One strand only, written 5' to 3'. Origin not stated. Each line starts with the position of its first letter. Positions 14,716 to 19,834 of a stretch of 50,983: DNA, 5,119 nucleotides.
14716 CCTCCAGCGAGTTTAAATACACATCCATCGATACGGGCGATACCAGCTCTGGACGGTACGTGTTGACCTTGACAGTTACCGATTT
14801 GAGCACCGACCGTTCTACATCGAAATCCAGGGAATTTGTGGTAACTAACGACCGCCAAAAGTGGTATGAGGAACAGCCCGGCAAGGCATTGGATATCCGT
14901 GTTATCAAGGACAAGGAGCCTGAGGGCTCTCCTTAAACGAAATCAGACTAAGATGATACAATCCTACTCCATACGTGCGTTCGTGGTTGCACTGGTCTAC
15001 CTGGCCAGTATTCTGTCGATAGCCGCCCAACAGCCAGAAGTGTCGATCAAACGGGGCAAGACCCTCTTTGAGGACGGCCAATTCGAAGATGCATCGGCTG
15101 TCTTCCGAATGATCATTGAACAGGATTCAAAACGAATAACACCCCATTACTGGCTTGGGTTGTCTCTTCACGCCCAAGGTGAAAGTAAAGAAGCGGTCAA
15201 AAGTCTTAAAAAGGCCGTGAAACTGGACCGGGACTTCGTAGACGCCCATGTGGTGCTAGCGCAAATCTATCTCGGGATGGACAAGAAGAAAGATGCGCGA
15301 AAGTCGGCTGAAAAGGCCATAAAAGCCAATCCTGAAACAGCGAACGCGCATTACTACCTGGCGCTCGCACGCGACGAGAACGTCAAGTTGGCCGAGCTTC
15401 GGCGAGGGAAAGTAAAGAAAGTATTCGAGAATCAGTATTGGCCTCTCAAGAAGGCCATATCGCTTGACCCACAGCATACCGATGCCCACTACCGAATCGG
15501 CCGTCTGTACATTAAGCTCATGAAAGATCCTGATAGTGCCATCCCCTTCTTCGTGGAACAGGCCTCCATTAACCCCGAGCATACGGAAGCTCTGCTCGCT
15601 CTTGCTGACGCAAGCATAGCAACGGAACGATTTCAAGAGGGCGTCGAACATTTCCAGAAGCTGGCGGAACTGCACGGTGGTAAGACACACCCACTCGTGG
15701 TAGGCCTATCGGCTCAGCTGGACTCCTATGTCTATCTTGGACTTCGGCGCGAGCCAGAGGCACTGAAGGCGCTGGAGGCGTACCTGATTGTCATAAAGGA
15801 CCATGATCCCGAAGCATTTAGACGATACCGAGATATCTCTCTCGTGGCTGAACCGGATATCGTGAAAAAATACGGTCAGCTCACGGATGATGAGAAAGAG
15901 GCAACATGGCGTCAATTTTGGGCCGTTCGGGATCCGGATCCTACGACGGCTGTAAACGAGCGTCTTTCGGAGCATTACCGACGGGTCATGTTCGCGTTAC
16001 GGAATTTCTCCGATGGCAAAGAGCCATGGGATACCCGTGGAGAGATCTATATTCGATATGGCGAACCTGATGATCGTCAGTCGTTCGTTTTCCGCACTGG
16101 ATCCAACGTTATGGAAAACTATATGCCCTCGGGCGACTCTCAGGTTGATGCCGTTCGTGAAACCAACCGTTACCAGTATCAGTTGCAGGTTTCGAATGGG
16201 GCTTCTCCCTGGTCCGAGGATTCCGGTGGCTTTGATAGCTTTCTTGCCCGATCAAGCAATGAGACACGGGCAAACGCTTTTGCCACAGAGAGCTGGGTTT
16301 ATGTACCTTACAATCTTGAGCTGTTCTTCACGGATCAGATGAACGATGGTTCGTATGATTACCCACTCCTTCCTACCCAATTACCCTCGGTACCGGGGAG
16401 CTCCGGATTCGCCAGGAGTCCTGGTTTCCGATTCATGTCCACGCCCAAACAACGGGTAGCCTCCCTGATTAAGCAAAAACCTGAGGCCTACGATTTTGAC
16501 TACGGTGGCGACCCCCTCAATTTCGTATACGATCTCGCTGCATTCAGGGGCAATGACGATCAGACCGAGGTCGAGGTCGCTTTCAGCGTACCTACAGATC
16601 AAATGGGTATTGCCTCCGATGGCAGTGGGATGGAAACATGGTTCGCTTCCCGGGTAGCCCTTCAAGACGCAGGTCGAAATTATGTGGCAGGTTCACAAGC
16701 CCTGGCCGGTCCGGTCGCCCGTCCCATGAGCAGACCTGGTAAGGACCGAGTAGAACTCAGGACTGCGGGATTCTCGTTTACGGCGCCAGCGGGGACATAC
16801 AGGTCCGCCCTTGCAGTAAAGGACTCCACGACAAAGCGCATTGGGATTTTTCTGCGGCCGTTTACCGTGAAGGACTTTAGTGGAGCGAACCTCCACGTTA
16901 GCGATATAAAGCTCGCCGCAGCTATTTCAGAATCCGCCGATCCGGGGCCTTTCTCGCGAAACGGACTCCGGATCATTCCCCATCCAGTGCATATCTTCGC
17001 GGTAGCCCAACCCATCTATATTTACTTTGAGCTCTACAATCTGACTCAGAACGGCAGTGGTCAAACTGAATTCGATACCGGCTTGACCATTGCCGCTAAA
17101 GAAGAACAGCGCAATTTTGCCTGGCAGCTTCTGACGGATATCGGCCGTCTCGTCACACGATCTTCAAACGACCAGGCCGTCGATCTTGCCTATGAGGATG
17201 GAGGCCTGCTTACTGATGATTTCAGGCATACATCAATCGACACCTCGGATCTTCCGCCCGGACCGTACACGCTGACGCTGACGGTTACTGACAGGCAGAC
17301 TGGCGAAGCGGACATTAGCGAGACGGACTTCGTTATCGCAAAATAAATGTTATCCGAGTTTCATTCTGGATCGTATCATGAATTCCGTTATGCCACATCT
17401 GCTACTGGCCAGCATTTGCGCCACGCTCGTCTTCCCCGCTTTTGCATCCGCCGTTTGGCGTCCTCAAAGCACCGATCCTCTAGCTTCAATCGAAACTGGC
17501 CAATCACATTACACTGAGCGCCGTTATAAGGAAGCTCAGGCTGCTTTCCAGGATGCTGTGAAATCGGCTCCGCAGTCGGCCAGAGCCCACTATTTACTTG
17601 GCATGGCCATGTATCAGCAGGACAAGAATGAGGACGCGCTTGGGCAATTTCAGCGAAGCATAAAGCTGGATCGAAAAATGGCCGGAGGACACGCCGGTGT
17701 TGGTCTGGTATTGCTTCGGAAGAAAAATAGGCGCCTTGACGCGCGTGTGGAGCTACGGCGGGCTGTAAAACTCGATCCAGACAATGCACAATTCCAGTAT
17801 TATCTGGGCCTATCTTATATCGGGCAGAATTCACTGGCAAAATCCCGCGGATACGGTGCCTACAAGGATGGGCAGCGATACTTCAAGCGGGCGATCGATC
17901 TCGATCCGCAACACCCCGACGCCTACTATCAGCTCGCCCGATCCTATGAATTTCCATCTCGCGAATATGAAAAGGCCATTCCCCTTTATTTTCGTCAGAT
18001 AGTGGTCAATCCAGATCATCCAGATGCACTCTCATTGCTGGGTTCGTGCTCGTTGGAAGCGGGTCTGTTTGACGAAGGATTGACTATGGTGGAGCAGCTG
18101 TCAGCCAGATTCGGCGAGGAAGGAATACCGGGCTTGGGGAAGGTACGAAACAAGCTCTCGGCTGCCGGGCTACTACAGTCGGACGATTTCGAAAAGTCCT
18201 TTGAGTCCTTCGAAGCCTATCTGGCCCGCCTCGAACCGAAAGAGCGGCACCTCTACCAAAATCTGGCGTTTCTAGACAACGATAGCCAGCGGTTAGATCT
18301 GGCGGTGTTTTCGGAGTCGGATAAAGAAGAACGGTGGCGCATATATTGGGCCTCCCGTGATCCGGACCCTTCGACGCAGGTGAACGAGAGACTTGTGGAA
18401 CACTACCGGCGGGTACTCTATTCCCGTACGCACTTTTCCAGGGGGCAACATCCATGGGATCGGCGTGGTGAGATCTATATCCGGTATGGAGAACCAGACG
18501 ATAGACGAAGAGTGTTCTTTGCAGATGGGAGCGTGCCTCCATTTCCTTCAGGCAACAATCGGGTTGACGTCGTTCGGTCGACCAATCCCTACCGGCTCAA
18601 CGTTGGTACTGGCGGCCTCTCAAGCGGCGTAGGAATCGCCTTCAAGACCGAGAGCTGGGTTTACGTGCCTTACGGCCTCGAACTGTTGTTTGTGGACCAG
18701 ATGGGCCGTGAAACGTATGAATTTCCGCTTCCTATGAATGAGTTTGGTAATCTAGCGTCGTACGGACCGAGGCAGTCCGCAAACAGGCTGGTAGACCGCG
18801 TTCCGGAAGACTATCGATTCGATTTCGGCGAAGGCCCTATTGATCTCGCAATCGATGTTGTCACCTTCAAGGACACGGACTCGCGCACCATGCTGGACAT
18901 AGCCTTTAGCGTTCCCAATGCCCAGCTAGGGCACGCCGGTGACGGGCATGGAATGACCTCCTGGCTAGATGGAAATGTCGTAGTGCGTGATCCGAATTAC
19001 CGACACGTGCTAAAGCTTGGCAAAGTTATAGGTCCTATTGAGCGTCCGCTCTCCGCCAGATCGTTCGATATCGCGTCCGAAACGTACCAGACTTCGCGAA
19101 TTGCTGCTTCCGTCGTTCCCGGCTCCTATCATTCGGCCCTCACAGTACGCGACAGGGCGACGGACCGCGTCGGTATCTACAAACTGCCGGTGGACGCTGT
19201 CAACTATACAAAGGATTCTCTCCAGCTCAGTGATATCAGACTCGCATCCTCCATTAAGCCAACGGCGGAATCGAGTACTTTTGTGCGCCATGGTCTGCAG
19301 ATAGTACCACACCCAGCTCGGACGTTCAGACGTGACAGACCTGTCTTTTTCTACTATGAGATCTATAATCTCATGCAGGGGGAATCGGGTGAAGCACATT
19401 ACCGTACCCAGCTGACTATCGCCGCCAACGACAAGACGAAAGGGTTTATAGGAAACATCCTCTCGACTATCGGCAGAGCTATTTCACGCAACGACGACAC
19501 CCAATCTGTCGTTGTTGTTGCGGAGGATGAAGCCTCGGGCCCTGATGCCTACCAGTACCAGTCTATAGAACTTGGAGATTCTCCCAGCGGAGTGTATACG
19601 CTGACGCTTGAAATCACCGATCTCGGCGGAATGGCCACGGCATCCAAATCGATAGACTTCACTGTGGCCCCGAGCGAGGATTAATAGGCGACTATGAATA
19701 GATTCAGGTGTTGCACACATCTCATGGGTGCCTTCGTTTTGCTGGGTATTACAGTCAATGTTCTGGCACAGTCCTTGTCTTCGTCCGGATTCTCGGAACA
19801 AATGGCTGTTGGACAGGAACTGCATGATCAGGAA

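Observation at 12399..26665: Six tandem paralogues of a secreted TPR + GWxTD-like protein occupying about 14 kb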

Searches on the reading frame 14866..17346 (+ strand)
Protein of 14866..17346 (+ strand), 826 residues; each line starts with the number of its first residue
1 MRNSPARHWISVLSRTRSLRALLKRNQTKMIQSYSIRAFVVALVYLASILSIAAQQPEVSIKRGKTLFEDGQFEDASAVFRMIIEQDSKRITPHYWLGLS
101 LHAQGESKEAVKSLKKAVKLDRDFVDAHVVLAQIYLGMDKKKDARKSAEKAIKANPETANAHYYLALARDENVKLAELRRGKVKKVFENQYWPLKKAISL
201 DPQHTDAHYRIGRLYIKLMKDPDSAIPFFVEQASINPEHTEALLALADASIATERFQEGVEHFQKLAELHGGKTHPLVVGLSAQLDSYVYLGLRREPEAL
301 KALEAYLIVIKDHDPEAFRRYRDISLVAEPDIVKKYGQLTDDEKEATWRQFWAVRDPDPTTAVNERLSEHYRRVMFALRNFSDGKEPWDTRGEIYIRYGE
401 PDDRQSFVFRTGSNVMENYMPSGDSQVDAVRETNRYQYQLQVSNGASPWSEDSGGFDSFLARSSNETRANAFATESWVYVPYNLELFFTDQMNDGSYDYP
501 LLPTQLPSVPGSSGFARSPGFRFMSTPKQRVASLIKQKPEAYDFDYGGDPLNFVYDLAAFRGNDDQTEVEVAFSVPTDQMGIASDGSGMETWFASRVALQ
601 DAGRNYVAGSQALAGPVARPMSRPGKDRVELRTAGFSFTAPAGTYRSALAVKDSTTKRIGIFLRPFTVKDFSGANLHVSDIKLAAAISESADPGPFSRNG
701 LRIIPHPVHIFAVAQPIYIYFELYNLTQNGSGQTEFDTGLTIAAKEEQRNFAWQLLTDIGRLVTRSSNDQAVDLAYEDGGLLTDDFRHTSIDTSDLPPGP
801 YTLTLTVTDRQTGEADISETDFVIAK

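Call 4: search_protein_families(library=ncbifam, proteins=[window:14866-17346:+], max_evalue=0.01)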
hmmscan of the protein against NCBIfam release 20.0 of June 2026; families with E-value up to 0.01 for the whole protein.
window:14866-17346:+ (826 aa): 25 families
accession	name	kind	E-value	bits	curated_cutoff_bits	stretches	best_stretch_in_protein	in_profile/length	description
NF040959.1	MamA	equivalog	4e-22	78.7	200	2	62-172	42-152/204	magnetosome protein MamA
TIGR02917.1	PEP_TPR_lipo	equivalog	6.9e-21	73.8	312.2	1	50-278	356-571/899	XrtA/PEP-CTERM system TPR-repeat protein PrsT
TIGR04514.1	GWxTD_dom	domain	1.1e-18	67.6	28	1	322-411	4-94/105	GWxTD domain-containing protein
TIGR02552.1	LcrH_SycD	equivalog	2e-11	43.8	104.8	1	47-158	8-119/136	SycD/LcrH family type III secretion system chaperone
TIGR02521.1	type_IV_pilW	equivalog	9e-11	41.8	154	1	96-162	36-102/234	type IV pilus biogenesis/stability protein PilW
NF033762.1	social_mot_Tgl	equivalog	3.6e-10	39.6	225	1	85-185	25-121/252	social motility TPR repeat lipoprotein Tgl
TIGR02795.1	tol_pal_ybgF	equivalog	5.1e-10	40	90.1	1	60-161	5-112/119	tol-pal system protein YbgF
NF052415.1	T3SS_chap_SctY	equivalog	7.7e-10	39.2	70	1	213-307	14-104/106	type III secretion apparatus assembly chaperone SctY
NF033758.1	gliding_GltE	equivalog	1.3e-07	31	225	1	94-168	225-299/411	adventurous gliding motility TPR repeat lipoprotein GltE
NF033920.0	C39_PA2778_fam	equivalog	6.4e-07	29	150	1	53-155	152-254/255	PA2778 family cysteine peptidase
TIGR00990.1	3a0801s09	subfamily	1.2e-06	27.5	757.25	1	98-281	338-507/615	mitochondrial import receptor subunit TOM70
NF047507.1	TPR_BatC_Lepto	exception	1.7e-06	27.7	175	1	59-163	26-134/214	TPR repeat-containing protein BatC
NF047371.1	FlcA_CTERM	equivalog_domain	4.8e-06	25.3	300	1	71-268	327-535/646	periplasmic flagellar collar protein FlcA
NF052312.1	T9SS_PorW_SprE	equivalog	5.1e-06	25.4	250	1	45-157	129-248/716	type IX secretion system periplasmic lipoprotein PorW/SprE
NF002725.1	PRK02603.1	equivalog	1.7e-05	24.9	143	1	80-203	23-152/173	photosystem I assembly protein Ycf3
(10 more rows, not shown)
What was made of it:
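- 14953..17346 (+): G2, 797 aa: same architecture. TIGR04514 67.6 bits (call 4).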

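Call 5: search_protein_families(library=pfam, proteins=[window:14866-17346:+], max_evalue=0.01)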
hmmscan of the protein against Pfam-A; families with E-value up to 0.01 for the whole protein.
window:14866-17346:+ (826 aa): 19 families
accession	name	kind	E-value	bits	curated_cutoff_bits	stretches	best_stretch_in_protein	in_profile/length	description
PF14559.12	TPR_19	-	2.3e-25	89.2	25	3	101-163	1-63/68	Tetratricopeptide repeat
PF13414.12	TPR_11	-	2e-20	72.6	26.8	2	101-137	4-40/42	TPR repeat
PF07719.23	TPR_2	-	1e-19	69.4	27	2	94-123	4-33/34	Tetratricopeptide repeat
PF13181.12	TPR_8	-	2.9e-19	67.9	25.7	2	94-123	4-33/34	Tetratricopeptide repeat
PF13432.12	TPR_16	-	3.4e-17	63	32.7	2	131-176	3-48/65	Tetratricopeptide repeat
PF13431.12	TPR_17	-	1.5e-14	53.4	24.4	0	195-223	3-30/34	Tetratricopeptide repeat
PF00515.34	TPR_1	-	4.4e-14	52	27.8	1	94-124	4-34/34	Tetratricopeptide repeat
PF13428.12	TPR_14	-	6.1e-14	51.6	23.5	0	126-166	2-42/44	Tetratricopeptide repeat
PF13174.12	TPR_6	-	1.2e-12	48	26.3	0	95-119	4-28/33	Tetratricopeptide repeat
PF12895.13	ANAPC3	-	6.3e-11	42.8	27.2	1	71-150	3-81/82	Anaphase-promoting complex, cyclosome, subunit 3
PF13424.12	TPR_12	-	9.7e-08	32.5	30.1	0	94-154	6-74/77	Tetratricopeptide repeat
PF23914.1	TPR_CcmH_CycH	-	5.9e-06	26.6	42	1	81-169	40-131/158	Cytochrome c-type biogenesis protein H TPR domain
PF20094.4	GWxTD_dom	-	6.8e-06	26.4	26.9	1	342-403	53-114/172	GWxTD domain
PF13176.12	TPR_7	-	2.4e-05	24.5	27.9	0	97-122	5-30/36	Tetratricopeptide repeat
PF25060.1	ARM_TT21_2nd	-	4.1e-05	23.6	27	1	74-137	205-268/270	Tetratricopeptide repeat protein 21 second ARM domain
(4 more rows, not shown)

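Call 79: search_protein_families(library=padloc, proteins=[window:14953-17346:+], max_evalue=0.001)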
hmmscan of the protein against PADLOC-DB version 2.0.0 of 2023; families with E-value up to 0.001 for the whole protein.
window:14953-17346:+ (797 aa): 2 families
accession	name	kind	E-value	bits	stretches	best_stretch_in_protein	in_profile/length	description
PDLC01172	TPR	-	0.0001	19.2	0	111-202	99-195/448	TPR repeats containing protein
PDLC01101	PrimPol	-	0.00056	16.7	0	72-141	43-112/490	adaptation polymerase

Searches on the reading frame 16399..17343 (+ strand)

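Call 55: search_protein_families(library=pfam, proteins=[window:16399-17343:+], max_evalue=10)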
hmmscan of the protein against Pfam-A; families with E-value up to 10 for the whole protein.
window:16399-17343:+ (315 aa): 3 families
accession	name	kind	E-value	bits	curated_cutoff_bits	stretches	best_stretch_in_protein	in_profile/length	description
PF16967.11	TcfC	-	0.0082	16.1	29.4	1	279-299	35-55/68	E-set like domain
PF18911.6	PKD_4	-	0.038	14.5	27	1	287-309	59-80/85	PKD domain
PF22352.2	K319L-like_PKD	-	0.14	12.6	27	1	277-305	49-79/84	K319L-like, PKD domain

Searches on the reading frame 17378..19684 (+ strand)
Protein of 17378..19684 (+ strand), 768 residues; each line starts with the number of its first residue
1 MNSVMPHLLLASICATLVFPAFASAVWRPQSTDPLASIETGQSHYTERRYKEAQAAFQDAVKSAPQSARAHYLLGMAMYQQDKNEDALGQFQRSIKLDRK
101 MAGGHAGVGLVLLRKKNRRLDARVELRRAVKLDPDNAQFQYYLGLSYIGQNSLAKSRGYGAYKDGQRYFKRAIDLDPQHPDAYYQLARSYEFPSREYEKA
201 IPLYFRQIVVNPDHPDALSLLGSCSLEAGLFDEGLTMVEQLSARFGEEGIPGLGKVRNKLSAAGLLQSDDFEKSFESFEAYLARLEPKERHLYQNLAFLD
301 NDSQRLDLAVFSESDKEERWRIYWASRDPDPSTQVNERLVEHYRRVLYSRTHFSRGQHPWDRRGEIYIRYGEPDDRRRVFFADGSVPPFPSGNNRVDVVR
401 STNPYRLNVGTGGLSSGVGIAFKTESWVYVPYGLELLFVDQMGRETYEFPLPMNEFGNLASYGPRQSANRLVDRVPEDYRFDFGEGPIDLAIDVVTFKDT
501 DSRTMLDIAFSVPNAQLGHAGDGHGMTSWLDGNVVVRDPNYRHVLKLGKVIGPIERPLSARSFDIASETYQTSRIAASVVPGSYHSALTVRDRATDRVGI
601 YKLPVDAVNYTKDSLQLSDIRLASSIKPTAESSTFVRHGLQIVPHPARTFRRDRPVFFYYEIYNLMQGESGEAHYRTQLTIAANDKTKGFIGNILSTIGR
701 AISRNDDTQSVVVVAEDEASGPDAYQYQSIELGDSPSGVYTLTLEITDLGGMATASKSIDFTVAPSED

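Call 4: search_protein_families(library=ncbifam, proteins=[window:17378-19684:+], max_evalue=0.01)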
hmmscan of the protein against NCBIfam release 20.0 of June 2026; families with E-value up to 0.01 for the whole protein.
window:17378-19684:+ (768 aa): 22 families
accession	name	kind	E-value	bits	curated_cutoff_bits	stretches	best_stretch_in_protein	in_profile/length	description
NF040959.1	MamA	equivalog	8.1e-20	71.1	200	2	39-152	42-154/204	magnetosome protein MamA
TIGR02917.1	PEP_TPR_lipo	equivalog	7.7e-18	63.8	312.2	1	33-309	260-518/899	XrtA/PEP-CTERM system TPR-repeat protein PrsT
TIGR04514.1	GWxTD_dom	domain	4.1e-14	53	28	1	294-377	4-88/105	GWxTD domain-containing protein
TIGR02552.1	LcrH_SycD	equivalog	1.7e-12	47.3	104.8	1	42-140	26-123/136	SycD/LcrH family type III secretion system chaperone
TIGR02521.1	type_IV_pilW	equivalog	8.4e-12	45.1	154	1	38-221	35-209/234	type IV pilus biogenesis/stability protein PilW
NF033762.1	social_mot_Tgl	equivalog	5.9e-11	42.2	225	2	66-150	29-113/252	social motility TPR repeat lipoprotein Tgl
TIGR00990.1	3a0801s09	subfamily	1.4e-10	40.4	757.25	1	116-304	344-515/615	mitochondrial import receptor subunit TOM70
TIGR02795.1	tol_pal_ybgF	equivalog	3e-10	40.7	90.1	1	39-98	7-69/119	tol-pal system protein YbgF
NF047371.1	FlcA_CTERM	equivalog_domain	3.6e-07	29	300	1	44-114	448-519/646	periplasmic flagellar collar protein FlcA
NF011886.0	PRK15359.1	equivalog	1e-05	25.4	146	1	31-139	21-128/144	type III secretion system chaperone protein SscB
NF033920.0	C39_PA2778_fam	equivalog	1.6e-05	24.5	150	1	29-133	151-254/255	PA2778 family cysteine peptidase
NF047507.1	TPR_BatC_Lepto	exception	2.9e-05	23.6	175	1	37-136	27-129/214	TPR repeat-containing protein BatC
NF008391.2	PRK11189.1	equivalog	3.4e-05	23.5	250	0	53-101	84-132/297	lipoprotein NlpI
TIGR04510.1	mod_pep_cyc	subfamily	0.00021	19.9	400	0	31-98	395-462/814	putative peptide modification system cyclase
NF008757.0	PRK11788.1-5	equivalog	0.00028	20.1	363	0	38-98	184-244/388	lipopolysaccharide assembly protein LapB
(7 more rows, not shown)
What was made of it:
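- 17378..19684 (+): G3, 768 aa: same architecture. TIGR04514 53.0 bits (call 4).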

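Call 5: search_protein_families(library=pfam, proteins=[window:17378-19684:+], max_evalue=0.01)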
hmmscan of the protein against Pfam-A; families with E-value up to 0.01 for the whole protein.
window:17378-19684:+ (768 aa): 16 families
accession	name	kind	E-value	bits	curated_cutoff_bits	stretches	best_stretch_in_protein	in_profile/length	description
PF13432.12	TPR_16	-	5.3e-23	81.5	32.7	3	40-98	3-61/65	Tetratricopeptide repeat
PF13414.12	TPR_11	-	2.9e-21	75.3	26.8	3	121-148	12-39/42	TPR repeat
PF14559.12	TPR_19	-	1.7e-17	63.9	25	2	47-93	4-50/68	Tetratricopeptide repeat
PF13431.12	TPR_17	-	9e-17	60.3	24.4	1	168-200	1-32/34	Tetratricopeptide repeat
PF07719.23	TPR_2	-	2e-14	52.9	27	1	68-99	1-32/34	Tetratricopeptide repeat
PF13428.12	TPR_14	-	1e-13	50.9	23.5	0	41-75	8-42/44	Tetratricopeptide repeat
PF12895.13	ANAPC3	-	6.5e-13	49.2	27.2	2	33-92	22-80/82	Anaphase-promoting complex, cyclosome, subunit 3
PF13181.12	TPR_8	-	1.3e-08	34.7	25.7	0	41-66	8-33/34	Tetratricopeptide repeat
PF00515.34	TPR_1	-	1.6e-08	34.5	27.8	0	68-100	1-33/34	Tetratricopeptide repeat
PF13424.12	TPR_12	-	3.5e-07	30.7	30.1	1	43-100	12-77/77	Tetratricopeptide repeat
PF13174.12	TPR_6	-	5.2e-07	30.3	26.3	0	70-96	2-28/33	Tetratricopeptide repeat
PF23914.1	TPR_CcmH_CycH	-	3.4e-06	27.4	42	1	46-155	28-139/158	Cytochrome c-type biogenesis protein H TPR domain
PF14561.12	TPR_20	-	5.6e-06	27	25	1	52-106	6-60/90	Tetratricopeptide repeat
PF13176.12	TPR_7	-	0.00018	21.8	27.9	0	182-213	1-31/36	Tetratricopeptide repeat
PF13371.12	TPR_9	-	0.0013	19.2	35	0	43-97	4-58/73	Tetratricopeptide repeat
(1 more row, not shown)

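Call 79: search_protein_families(library=padloc, proteins=[window:17378-19684:+], max_evalue=0.001)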
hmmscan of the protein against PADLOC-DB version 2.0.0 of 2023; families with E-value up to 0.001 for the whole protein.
window:17378-19684:+ (768 aa): 0 families

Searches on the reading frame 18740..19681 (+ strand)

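Call 55: search_protein_families(library=pfam, proteins=[window:18740-19681:+], max_evalue=10)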
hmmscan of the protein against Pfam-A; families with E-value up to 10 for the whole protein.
window:18740-19681:+ (314 aa): 2 families
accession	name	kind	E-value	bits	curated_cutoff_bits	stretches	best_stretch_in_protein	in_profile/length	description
PF18911.6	PKD_4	-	0.0047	17.4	27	1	283-309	59-85/85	PKD domain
PF19077.6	Big_13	-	0.042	14.8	27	1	278-309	69-100/102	Bacterial Ig-like domain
